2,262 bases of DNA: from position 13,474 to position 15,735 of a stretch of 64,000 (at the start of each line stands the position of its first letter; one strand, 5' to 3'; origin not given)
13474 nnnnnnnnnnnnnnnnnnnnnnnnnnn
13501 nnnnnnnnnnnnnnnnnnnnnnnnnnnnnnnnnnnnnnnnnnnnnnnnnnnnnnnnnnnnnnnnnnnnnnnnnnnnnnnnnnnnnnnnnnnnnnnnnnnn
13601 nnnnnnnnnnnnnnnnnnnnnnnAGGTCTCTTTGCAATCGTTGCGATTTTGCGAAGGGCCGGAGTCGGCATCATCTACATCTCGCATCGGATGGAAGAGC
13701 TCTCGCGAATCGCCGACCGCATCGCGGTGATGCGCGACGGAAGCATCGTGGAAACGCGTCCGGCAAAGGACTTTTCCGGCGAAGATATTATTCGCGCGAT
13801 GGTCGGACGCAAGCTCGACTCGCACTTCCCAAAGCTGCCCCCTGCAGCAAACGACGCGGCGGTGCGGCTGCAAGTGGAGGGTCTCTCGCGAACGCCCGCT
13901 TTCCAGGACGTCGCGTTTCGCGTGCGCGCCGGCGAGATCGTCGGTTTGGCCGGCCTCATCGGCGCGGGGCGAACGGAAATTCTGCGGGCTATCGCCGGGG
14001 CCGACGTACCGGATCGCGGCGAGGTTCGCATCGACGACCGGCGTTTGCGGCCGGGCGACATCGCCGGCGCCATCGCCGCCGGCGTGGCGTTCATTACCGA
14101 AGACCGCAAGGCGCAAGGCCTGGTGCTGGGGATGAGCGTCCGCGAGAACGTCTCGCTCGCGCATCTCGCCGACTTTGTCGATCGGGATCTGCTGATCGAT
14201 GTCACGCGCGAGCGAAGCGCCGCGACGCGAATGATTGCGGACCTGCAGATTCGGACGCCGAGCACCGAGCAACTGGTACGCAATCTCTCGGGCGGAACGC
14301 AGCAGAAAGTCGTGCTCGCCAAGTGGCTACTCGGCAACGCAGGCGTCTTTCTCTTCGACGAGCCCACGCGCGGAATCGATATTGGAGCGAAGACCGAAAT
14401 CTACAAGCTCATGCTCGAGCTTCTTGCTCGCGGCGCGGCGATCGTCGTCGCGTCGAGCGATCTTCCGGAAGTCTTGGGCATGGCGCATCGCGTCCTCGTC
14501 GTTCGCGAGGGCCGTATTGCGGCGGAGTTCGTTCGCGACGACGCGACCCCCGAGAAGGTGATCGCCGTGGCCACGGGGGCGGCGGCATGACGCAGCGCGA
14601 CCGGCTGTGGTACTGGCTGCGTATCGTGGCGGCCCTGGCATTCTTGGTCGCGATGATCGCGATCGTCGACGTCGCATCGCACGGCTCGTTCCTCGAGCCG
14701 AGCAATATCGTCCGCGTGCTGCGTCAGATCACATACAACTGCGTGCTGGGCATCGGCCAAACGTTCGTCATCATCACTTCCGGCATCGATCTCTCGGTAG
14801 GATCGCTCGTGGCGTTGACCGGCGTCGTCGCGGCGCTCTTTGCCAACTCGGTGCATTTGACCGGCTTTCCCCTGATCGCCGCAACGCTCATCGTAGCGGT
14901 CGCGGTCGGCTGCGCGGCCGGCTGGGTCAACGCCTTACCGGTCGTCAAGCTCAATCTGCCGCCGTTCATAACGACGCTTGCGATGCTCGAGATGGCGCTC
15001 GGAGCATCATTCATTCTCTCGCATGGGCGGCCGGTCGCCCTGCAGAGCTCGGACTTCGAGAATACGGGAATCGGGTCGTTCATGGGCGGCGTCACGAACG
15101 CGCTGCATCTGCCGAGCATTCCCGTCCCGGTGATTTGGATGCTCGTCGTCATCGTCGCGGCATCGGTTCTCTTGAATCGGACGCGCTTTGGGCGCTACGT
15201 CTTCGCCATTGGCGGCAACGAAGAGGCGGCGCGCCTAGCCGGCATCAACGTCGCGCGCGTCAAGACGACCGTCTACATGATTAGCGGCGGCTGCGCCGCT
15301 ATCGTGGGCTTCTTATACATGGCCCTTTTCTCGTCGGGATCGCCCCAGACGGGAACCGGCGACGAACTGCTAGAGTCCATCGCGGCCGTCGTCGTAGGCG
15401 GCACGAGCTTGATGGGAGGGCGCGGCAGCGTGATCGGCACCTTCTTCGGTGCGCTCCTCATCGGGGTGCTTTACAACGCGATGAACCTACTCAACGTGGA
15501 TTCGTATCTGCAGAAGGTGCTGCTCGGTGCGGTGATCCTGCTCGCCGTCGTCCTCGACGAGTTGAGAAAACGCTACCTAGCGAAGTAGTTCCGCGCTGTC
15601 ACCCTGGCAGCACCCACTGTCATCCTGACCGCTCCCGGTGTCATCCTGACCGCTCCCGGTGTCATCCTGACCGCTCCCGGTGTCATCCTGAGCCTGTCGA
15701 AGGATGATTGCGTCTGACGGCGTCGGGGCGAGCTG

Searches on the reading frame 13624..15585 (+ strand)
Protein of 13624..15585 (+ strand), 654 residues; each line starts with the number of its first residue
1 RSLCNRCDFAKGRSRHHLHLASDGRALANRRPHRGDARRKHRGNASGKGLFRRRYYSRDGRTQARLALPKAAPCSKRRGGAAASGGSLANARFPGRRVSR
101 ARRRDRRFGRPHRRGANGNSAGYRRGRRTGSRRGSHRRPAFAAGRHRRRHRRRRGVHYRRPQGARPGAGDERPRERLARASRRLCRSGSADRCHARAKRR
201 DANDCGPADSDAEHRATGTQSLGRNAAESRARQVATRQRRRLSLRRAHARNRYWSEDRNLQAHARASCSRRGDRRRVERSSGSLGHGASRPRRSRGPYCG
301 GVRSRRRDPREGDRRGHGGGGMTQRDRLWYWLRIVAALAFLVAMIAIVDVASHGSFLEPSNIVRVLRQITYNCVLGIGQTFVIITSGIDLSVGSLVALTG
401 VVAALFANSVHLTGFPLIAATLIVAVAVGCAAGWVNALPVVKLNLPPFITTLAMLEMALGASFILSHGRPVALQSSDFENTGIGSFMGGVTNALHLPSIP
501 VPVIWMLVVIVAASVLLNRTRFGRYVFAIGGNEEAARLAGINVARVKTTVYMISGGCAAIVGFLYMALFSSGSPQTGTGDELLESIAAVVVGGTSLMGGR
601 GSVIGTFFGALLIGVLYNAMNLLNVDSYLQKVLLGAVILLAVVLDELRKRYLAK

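Call 51: search_protein_families(library=ncbifam, proteins=[window:13624-15585:+], max_evalue=0.00001)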
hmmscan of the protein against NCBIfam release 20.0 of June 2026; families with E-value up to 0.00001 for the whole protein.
window:13624-15585:+ (654 aa): 14 families
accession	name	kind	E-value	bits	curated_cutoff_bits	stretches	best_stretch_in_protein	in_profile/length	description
NF007067.0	PRK09512.1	equivalog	2.5e-72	243.8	398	1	335-647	20-319/321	ribose ABC transporter permease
NF008441.0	PRK11285.1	equivalog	2.6e-61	207.6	378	1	338-650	30-328/333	L-arabinose ABC transporter permease AraH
NF040906.3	GguB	equivalog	7.2e-58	196.6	450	2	498-650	223-374/375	multiple monosaccharide ABC transporter permease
NF007252.0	PRK09699.1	equivalog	1.8e-55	188.6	396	1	336-647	27-323/326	D-allose ABC transporter permease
NF008630.0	PRK11618.1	equivalog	7.8e-50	170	363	1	334-647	9-311/331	galactofuranose ABC transporter, permease protein YjfF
NF007014.0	PRK09478.1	equivalog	4.6e-47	161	386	1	331-648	12-331/336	galactose/methyl galactoside ABC transporter permease MglC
NF011612.1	PRK15038.1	equivalog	3.2e-33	115.3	500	1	370-643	40-303/322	autoinducer 2 ABC transporter permease LsrD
NF011961.0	PRK15432.1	equivalog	3.1e-32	112.2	388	1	337-646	16-305/344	autoinducer 2 ABC transporter permease LsrC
NF041862.1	YtfT_transport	equivalog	1.6e-31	109.7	535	1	362-644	56-323/339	galactofuranose ABC transporter, ATP-binding protein YtfT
TIGR03408.1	urea_trans_UrtC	equivalog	9.9e-13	48.5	296.2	1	505-643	174-304/313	urea ABC transporter permease subunit UrtC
TIGR03409.1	urea_trans_UrtB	equivalog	1.3e-12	48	250.3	1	388-640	31-277/291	urea ABC transporter permease subunit UrtB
TIGR03622.1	urea_t_UrtB_arc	equivalog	1.3e-07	31.2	374.25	1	370-643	12-272/284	urea ABC transporter, permease protein UrtB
TIGR03727.1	urea_t_UrtC_arc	equivalog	6.1e-07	28.7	575.55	1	504-643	200-331/369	urea ABC transporter, permease protein UrtC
NF008011.0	PRK10740.1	equivalog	9.7e-06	25.4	379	0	366-639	24-290/308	high-affinity branched-chain amino acid ABC transporter permease LivH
